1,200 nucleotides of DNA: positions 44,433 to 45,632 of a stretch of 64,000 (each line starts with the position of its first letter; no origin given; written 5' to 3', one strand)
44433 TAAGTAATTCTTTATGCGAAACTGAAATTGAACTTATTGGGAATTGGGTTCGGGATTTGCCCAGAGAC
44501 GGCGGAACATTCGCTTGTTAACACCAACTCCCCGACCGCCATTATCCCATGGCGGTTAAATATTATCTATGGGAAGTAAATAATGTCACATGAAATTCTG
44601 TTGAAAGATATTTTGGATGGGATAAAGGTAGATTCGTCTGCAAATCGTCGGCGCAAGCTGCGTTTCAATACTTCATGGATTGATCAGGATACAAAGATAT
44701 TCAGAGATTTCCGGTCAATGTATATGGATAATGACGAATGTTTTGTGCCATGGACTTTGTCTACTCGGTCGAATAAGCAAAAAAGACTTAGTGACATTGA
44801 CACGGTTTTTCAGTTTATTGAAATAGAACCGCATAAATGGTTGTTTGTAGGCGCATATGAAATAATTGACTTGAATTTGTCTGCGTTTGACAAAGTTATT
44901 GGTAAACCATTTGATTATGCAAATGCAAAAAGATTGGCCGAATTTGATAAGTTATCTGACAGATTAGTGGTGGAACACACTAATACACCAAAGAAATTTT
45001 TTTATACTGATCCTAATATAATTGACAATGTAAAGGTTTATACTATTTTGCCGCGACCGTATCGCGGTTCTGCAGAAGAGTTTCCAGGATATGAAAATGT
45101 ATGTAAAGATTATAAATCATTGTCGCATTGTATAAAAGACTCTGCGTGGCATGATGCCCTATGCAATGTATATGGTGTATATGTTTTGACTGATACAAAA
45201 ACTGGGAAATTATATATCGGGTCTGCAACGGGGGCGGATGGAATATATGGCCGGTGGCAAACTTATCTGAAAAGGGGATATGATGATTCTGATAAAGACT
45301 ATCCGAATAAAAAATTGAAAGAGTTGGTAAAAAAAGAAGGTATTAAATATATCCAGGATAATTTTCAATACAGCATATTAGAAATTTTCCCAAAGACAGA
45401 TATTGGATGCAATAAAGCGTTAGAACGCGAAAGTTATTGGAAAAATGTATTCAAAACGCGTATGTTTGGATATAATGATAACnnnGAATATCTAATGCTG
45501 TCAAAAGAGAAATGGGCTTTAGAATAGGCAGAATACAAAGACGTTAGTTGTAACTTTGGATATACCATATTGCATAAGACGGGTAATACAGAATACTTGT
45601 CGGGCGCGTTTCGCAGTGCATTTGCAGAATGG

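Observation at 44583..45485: GIY-YIG nuclease fused to an uncharacterised 190-aa N-terminal domain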

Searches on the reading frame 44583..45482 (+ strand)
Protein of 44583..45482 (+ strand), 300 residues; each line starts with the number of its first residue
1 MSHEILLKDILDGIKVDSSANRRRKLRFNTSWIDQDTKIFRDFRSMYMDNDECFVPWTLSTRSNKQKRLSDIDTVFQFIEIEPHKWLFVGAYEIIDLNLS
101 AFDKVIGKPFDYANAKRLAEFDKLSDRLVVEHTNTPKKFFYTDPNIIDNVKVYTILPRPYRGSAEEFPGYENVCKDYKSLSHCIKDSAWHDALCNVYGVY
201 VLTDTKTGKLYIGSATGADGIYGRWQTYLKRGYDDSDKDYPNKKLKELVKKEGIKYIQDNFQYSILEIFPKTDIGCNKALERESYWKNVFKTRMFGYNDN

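Call 3: search_protein_families(library=pfam, proteins=[window:44583-45482:+], max_evalue=1)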
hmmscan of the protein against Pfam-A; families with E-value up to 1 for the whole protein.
window:44583-45482:+ (300 aa): 2 families
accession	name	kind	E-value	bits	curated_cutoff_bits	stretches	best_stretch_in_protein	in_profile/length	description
PF01541.30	GIY-YIG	-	8e-07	29.7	22.6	1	197-298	2-78/78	GIY-YIG catalytic domain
PF19835.5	SegE_GIY-YIG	-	0.074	13.7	25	1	198-271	18-89/123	Putative endonuclease segE, GIY-YIG domain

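Call 4: search_protein_families(library=padloc, proteins=[window:44583-45482:+], max_evalue=1)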
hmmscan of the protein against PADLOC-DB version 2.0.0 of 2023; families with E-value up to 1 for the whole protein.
window:44583-45482:+ (300 aa): 3 families
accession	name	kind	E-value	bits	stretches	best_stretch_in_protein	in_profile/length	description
PDLC03973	UzuA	-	1.5e-48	163.8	1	6-300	4-278/278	-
PDLC03974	UzuA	-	1.5e-33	114.5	1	117-300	135-310/310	-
PDLC03701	HEase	-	2.9e-07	28.6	1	198-298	4-91/271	homing endonuclease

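Call 6: search_protein_families(library=ncbifam, proteins=[window:44583-45482:+], max_evalue=0.1)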
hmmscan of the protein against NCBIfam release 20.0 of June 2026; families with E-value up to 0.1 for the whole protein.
window:44583-45482:+ (300 aa): 1 family
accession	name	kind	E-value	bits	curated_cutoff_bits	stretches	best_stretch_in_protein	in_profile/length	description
TIGR01453.1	grpIintron_endo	subfamily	1.1e-09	38.7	56.05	1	198-298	3-86/215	group I intron endonuclease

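Call 13: search_protein_families(library=phrogs, proteins=[window:44583-45482:+], max_evalue=0.1)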
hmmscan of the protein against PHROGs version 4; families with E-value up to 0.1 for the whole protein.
window:44583-45482:+ (300 aa): 4 families
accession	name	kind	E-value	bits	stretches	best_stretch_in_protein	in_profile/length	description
phrog_26160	-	unknown function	7.4e-38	131.2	1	51-300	39-278/278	-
phrog_314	-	DNA, RNA and nucleotide metabolism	2.1e-08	34.6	1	195-298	177-261/574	homing endonuclease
phrog_7168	-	DNA, RNA and nucleotide metabolism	0.0017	18.8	1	198-299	3-93/284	homing endonuclease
phrog_5123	-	DNA, RNA and nucleotide metabolism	0.045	14.7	1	198-300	3-89/152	homing endonuclease with GIY-YIG motif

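Call 20: find_homologous_proteins(query=window:44583-45482:+)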
Query window:44583-45482:+ (300 aa): 977 proteins with E <= 0.001 among 1946 candidates; the best 120 are listed.
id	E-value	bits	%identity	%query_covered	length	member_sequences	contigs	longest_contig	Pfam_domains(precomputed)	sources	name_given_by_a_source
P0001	6.5e-205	697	100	100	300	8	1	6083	PF01541.31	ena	-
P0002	9.2e-180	615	87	100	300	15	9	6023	PF01541.31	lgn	-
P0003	2.4e-169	580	84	100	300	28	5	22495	PF01541.31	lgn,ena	-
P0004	6.9e-143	493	71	100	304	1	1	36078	PF01541.31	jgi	-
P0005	4.9e-108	379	58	100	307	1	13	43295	PF01541.31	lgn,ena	-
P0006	6.6e-105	369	57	100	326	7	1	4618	PF01541.31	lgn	-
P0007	8.0e-102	359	57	99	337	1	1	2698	PF01541.31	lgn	-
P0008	5.2e-99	349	53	99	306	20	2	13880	-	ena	-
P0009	1.1e-98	348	55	100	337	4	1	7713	-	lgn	-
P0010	9.0e-98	345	55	100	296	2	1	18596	PF01541.31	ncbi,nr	ncbi:MAG: GIY-YIG nuclease family protein [Alphaproteobacteria bacterium]|nr:GIY-YIG nuclease family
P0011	4.6e-96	340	52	99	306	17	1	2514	-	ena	-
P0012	2.0e-93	331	54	93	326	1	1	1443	-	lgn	-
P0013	1.5e-91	325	52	99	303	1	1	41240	PF01541.31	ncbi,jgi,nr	ncbi:MAG: GIY-YIG nuclease family protein [Rickettsiales bacterium]|jgi:hypothetical protein|nr:GIY-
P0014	2.8e-89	317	52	93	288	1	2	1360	-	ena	-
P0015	1.2e-88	315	50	100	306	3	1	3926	-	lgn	-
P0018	5.3e-85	303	51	99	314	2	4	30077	PF01541.31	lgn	-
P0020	2.3e-84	301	49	100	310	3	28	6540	PF01541.31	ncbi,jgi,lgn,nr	ncbi:MAG: GIY-YIG nuclease family protein [Massilibacteroides sp.]|jgi:hypothetical protein|nr:GIY-Y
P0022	2.1e-83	298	53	99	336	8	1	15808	PF01541.31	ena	-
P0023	9.3e-83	296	50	99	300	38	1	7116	PF01541.31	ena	-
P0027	3.4e-81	291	50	99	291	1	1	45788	PF01541.31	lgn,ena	-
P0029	6.6e-81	290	48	99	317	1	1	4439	PF01541.31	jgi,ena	-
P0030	7.7e-81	290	49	99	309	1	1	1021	PF01541.31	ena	-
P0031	8.8e-81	289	49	99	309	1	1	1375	PF01541.31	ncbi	-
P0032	8.8e-81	289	48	94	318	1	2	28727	PF01541.31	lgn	-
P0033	1.7e-80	289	50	99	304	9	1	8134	PF01541.31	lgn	-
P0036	4.2e-80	287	50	99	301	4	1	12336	PF01541.31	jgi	jgi:hypothetical protein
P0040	3.2e-79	284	50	99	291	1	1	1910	PF01541.31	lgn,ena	-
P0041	3.4e-79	284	50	99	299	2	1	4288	PF01541.31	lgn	-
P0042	4.2e-79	284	49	99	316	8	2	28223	PF01541.31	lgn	-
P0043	5.3e-79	284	48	99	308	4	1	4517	PF01541.31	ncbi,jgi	ncbi:MAG: GIY-YIG nuclease family protein [Alphaproteobacteria bacterium]|jgi:hypothetical protein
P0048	1.7e-78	282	48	99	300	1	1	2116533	PF01541.31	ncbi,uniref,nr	ncbi:GIY-YIG nuclease family protein [Lactococcus kimchii]|uniref:GIY-YIG nuclease family protein n=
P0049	2.9e-78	281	48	99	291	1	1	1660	PF01541.31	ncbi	-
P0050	3.2e-78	281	48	99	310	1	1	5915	PF01541.31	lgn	-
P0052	3.9e-78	281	48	99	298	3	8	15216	PF01541.31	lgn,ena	-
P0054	1.1e-77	279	50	99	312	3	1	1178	PF01541.31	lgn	-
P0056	2.1e-77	278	47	99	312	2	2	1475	PF01541.31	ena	-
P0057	2.5e-77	278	48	100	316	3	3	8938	PF01541.31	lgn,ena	-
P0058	4.7e-77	277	45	99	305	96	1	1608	PF01541.31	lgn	-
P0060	6.1e-77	277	50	99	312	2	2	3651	PF01541.31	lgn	-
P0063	6.7e-77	277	48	99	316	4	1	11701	PF01541.31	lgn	-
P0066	8.7e-77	276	48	100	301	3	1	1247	PF01541.31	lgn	-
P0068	1.1e-76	276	49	99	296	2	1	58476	PF01541.31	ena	-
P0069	3.1e-76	275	49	100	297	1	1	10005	PF01541.31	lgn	-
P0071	8.8e-76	273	51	100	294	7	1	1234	PF01541.31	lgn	-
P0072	1.2e-75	273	50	99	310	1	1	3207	PF01541.31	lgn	-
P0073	1.9e-75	272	50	93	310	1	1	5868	PF01541.31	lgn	-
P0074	5.9e-75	270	47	100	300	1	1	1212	PF01541.31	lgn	-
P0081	2.1e-73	265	46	99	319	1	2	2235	PF01541.31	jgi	-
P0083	8.1e-73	263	48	99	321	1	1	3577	PF01541.31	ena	-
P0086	7.2e-71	257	46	99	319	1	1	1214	PF01541.31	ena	-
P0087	8.7e-71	257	45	100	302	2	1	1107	PF01541.31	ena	-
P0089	2.5e-69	252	46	99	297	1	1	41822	PF01541.31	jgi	jgi:hypothetical protein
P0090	3.6e-69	251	44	100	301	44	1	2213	PF01541.31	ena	-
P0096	2.1e-63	232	49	81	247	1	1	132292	PF01541.31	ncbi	-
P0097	8.2e-63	230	42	99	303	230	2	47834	PF01541.31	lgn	-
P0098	6.7e-59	218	43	100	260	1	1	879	PF01541.31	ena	-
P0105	3.1e-51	192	50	58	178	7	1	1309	PF01541.31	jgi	-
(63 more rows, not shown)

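Call 28: find_related_loci(query=A1, collection=genome_contigs, flank=6000)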
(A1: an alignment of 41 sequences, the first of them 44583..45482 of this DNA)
Query A1 (300 aa) in genome_contigs; peptide patterns used: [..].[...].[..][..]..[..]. (x = any residue, [..] = any of these).
107 stretches matched a pattern; 100 encode a relative of the query (tblastn E <= 1e-3); the best 80 are kept; 80 distinct loci.
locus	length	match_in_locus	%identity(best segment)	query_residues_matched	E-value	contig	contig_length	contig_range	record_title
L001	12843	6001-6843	69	23-300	1e-117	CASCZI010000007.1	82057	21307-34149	MAG: uncultured Alphaproteobacteria bacterium isolate single-wildmice_C1226.41_1675168162 genome assembly, contig: NODE_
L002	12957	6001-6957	56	5-300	2e-108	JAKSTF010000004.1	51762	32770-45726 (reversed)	MAG: Alphaproteobacteria bacterium isolate Horse_feces300 MAG300_4, whole genome shotgun sequence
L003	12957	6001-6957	56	5-300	4e-108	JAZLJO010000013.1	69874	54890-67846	MAG: Candidatus Enterousia sp. isolate T1900044962_TA20190024.MAGScoT_cleanbin_000037 SGB_3966_k141_258679, whole genome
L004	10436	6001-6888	55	1-300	4e-102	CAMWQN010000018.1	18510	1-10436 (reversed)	MAG TPA_asm: uncultured Rickettsiales bacterium isolate SRR14411243_bin.1_metawrap_v1.3_MAG genome assembly, contig: NOD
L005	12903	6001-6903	50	5-300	3e-91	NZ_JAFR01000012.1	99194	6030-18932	Acholeplasma granularum ATCC 19168 G324DRAFT_scaffold00007.7_C, whole genome shotgun sequence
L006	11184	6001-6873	51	2-300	1e-82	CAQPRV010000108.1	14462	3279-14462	MAG TPA_asm: uncultured Clostridia bacterium isolate MGBC161478 genome assembly, contig: MGBC161478.108, whole genome sh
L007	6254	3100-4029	46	1-300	3e-82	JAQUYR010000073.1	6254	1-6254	MAG: Bacilli bacterium isolate STD2_241 NODE_53021_length_6254_cov_4.440836_Sandtown_D2, whole genome shotgun sequence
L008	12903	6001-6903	47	1-300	3e-81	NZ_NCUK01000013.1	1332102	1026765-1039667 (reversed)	Streptococcus oralis subsp. oralis strain RH_57980_07 s_oralis_RH_57980_07_ID_1, whole genome shotgun sequence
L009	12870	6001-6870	50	3-300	3e-81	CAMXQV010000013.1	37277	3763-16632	MAG TPA_asm: uncultured Clostridium sp. isolate SRR14920969_bin.33_metawrap_v1.3_MAG genome assembly, contig: NODE.899_l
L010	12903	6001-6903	47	1-300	4e-80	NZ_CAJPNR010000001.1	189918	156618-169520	MAG: uncultured Streptococcus sp. isolate SRR9217399-mag-bin.6, whole genome shotgun sequence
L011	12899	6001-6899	51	3-300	1e-69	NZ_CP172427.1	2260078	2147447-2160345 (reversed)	Streptococcus tangpeifui strain ZJ 1593 chromosome, complete genome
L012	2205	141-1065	49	2-300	2e-64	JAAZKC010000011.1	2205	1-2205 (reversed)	MAG: Acholeplasmataceae bacterium isolate AS22ysBPME_182 18475_AS22, whole genome shotgun sequence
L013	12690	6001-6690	42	64-300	2e-46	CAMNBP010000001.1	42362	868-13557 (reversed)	MAG: uncultured Candidatus Saccharibacteria bacterium isolate SRR1206671_bin.152_metaWRAP_v1.3_MAG genome assembly, cont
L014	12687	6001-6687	39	63-300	2e-45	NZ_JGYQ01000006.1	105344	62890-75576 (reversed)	Bifidobacterium boum strain LMG 10736 Contig06, whole genome shotgun sequence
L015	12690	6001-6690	40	64-300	8e-45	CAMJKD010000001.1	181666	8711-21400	MAG: uncultured Candidatus Saccharibacteria bacterium isolate SRR12081301_bin.45_metaWRAP_v1.3_MAG genome assembly, cont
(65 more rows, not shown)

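Call 30: predict_structure(alignment_id=A1)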
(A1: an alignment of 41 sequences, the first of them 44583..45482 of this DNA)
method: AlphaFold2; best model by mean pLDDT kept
length: 300 residues; sequences in the alignment: 41
mean_pLDDT: 90.5   pTM: 0.64
mean pLDDT of the five models: 90.5, 89.9, 89.4, 89.2, 87.9
residues with pLDDT >= 90: 227; 70-90: 53; 50-70: 17; < 50: 3
segments of 3 or more residues with pLDDT < 50: none
pLDDT, mean of each block of 10 residues (from residue 1): 81 65 92 90 91 95 82 96 96 95 93 95 95 92 94 93 78 91 89 96 96 94 94 72 88 94 97 97 97 89
secondary structure, 60 per line:
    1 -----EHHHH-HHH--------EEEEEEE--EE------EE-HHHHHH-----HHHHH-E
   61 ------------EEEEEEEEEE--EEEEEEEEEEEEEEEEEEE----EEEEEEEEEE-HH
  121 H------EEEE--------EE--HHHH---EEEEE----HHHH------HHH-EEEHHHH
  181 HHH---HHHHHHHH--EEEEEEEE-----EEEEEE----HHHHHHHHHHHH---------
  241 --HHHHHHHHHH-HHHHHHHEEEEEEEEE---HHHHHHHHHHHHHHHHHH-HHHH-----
elements in order: H7-10 E23-29 H43-48 H54-58 E73-82 E85-103 E108-117 E128-131 H144-147 E151-155 H160-163 E174-176 H177-183 H187-194 E197-204 E210-215 H220-231 H243-252 H254-260 E261-269 H273-290 H292-295

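Call 72: search_protein_families(library=pfam, alignment_id=A3, max_evalue=0.00001)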
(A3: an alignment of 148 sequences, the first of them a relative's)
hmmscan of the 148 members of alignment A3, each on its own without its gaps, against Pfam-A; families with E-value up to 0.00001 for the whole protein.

A. member 1, L001:3939-4850:+ (304 aa): 1 family
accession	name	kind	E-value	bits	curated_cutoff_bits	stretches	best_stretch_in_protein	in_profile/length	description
PF14355.11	Abi_C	-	5.2e-16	58.9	24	1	222-297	2-82/83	Abortive infection C-terminus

B. families by the number of members that match (of 148 scanned): 168 families (the first 25 are shown)
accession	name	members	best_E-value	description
PF04851.21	ResIII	4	1.9e-43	Type III restriction enzyme, res subunit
PF02661.23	Fic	4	6.7e-17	Fic/DOC family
PF03382.20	DUF285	3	1.5e-176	Mycoplasma protein of unknown function, DUF285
PF06325.19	PrmA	3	5e-101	Ribosomal protein L11 methyltransferase (PrmA)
PF18766.7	SWI2_SNF2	3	3.4e-72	SWI2/SNF2 ATPase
PF00004.35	AAA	3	2e-46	ATPase family associated with various cellular activities (AAA)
PF11074.14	DUF2779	3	1.6e-45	Domain of unknown function(DUF2779)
PF09397.16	FtsK_gamma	3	1e-37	Ftsk gamma domain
PF04313.20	HSDR_N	3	8.1e-37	Type I restriction enzyme R protein N terminus (HSDR_N)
PF10881.14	DUF2726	3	6.1e-24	Protein of unknown function (DUF2726)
PF05175.20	MTS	3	1.8e-18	Methyltransferase small domain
PF00271.37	Helicase_C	3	1.2e-09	Helicase conserved C-terminal domain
PF00113.28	Enolase_C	2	2.1e-130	Enolase, C-terminal TIM barrel domain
PF03462.23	PCRF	2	5e-65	PCRF domain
PF03952.21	Enolase_N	2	3.5e-58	Enolase, N-terminal domain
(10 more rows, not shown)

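Call 74: search_protein_families(library=padloc, alignment_id=A3, max_evalue=1e-10)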
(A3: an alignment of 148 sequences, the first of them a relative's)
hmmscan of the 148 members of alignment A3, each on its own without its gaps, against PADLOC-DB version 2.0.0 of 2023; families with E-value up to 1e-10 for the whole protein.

A. member 1, L001:3939-4850:+ (304 aa): 1 family
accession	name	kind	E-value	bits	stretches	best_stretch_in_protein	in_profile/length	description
PDLC02347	AbiJ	-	2.7e-73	245.1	1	6-300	3-277/281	AbiJ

B. families by the number of members that match (of 148 scanned): 64 families (the first 25 are shown)
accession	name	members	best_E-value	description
PDLC03963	SoFic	4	1.5e-45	-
PDLC04134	mad2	4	3.8e-24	mads_2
PDLC04836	PDC-S04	4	2.2e-23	-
PDLC04840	PDC-S04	4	4e-19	-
PDLC04837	PDC-S04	4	6.7e-19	-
PDLC04839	PDC-S04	4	1.4e-16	-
PDLC03597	REase_MTase_IIG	3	0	Type IIG restriction enzyme-methyltransferase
PDLC03048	REase_I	3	2.2e-62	Type I restriction enzyme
PDLC02707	PbeA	3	3e-23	PbeA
PDLC02704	PbeA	3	1.3e-12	PbeA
PDLC03047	REase_I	2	3.2e-143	Type I restriction enzyme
PDLC04999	PDC-S33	2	1.2e-90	-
PDLC02196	IetA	2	6.2e-39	-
PDLC03049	REase_I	2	6.9e-37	Type I restriction enzyme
PDLC03042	REase_I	2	4.4e-36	Type I restriction enzyme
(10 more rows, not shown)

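Call 78: search_dna_similar(query=window:44583-45482:+, collection=phages, mode=protein, max_rows=25, max_evalue=0.00001)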
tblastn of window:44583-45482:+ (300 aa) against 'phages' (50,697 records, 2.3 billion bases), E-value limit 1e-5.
Records with a match: 3; places in all: 3; records where one place covers at least 80% of the query: 0.
Best place of each record, by identity: <60% 3.
By first word of the organism name: Klebsiella 2; Bacteriophage 1.
By host as written in the record: Klebsiella pneumoniae ST13-OXA48 1; Klebsiella pneumoniae subsp. pneumoniae LC-1825/18 1; - 1.
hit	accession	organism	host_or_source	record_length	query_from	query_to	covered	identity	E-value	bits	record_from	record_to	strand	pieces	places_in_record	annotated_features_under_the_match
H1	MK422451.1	Klebsiella phage ST13-OXA48phi12.3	Klebsiella pneumoniae ST13-OXA48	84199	163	300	46%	38.5%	1e-15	83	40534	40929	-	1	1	GIY-YIG nuclease family protein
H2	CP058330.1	Klebsiella phage vB_Kpn_1825-KPC53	Klebsiella pneumoniae subsp. pneumoniae ...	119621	163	300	46%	38.5%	1e-15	83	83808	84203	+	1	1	record has no annotation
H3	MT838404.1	Bacteriophage sp.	human fecal samples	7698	188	300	38%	37.4%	3e-12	73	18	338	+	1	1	record has no annotation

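Call 79: search_dna_similar(query=window:44583-45482:+, collection=plasmids, mode=protein, max_rows=20, max_evalue=0.00001)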
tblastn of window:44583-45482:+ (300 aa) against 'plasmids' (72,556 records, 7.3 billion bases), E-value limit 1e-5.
Records with a match: 419; places in all: 422; records where one place covers at least 80% of the query: 222.
Best place of each record, by identity: <60% 419.
By first word of the organism name: Klebsiella 205; Enterobacter 69; Bacillus 33; Lactiplantibacillus 14; Acinetobacter 7; Alteromonas 7; Pediococcus 7; Escherichia 6; Sphingobium 6; Salmonella 5; and 37 more.
By predicted mobility (MOB-suite, as given by PLSDB): non-mobilizable 256; conjugative 115; mobilizable 48.
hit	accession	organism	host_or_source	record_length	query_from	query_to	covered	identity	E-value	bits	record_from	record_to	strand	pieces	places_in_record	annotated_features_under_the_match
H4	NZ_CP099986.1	Lactiplantibacillus plantarum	pickle,bacterial culture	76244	4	300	99%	42.0%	9e-65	227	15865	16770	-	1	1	GIY-YIG nuclease family protein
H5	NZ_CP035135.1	Lactiplantibacillus plantarum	cell culture,food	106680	4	300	99%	42.0%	9e-65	227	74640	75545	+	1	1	GIY-YIG nuclease family protein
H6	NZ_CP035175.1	Lactiplantibacillus plantarum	cell culture,food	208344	4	300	99%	42.0%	9e-65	227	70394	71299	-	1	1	GIY-YIG nuclease family protein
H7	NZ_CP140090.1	Lactiplantibacillus plantarum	food,Broad bean paste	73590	4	300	99%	42.0%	3e-64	225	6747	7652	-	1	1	GIY-YIG nuclease family protein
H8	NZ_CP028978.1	Lactiplantibacillus plantarum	liquid feed,pig feed from feed plant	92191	4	300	99%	41.7%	4e-64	225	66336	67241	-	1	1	GIY-YIG nuclease family protein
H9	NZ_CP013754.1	Lactiplantibacillus plantarum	Drosophila melanogaster,liquid ...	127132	4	300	99%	41.7%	4e-64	225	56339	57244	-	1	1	GIY-YIG nuclease family protein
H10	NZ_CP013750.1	Lactiplantibacillus plantarum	Drosophila melanogaster,liquid ...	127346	4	300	99%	41.7%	4e-64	225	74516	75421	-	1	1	GIY-YIG nuclease family protein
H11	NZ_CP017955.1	Lactiplantibacillus plantarum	pure culture,pit mud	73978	4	300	93%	42.3%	9e-50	223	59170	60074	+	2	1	GIY-YIG nuclease family protein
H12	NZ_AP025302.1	Persicobacter psychrovividus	-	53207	2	300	100%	32.2%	3e-30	127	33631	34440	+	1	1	GIY-YIG nuclease family protein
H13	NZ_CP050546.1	Levilactobacillus brevis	Single cell,Makgeolli (Korean ...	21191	1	300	100%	31.5%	4e-28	120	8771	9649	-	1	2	GIY-YIG nuclease family protein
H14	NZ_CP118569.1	Enterobacter hormaechei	Homo sapiens,blood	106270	35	300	89%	31.2%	3e-19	95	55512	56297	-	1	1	GIY-YIG nuclease family protein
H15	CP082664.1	Salmonella enterica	chicken breast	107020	35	300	89%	31.2%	3e-19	95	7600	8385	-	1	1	GIY-YIG nuclease family protein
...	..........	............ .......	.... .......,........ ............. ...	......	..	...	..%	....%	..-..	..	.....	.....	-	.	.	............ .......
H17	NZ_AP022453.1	Enterobacter kobei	-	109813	35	300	89%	31.2%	3e-19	95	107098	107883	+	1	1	GIY-YIG nuclease family protein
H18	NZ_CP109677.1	Enterobacter cloacae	Homo sapiens,blood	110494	35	300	89%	31.2%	3e-19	95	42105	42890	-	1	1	GIY-YIG nuclease family protein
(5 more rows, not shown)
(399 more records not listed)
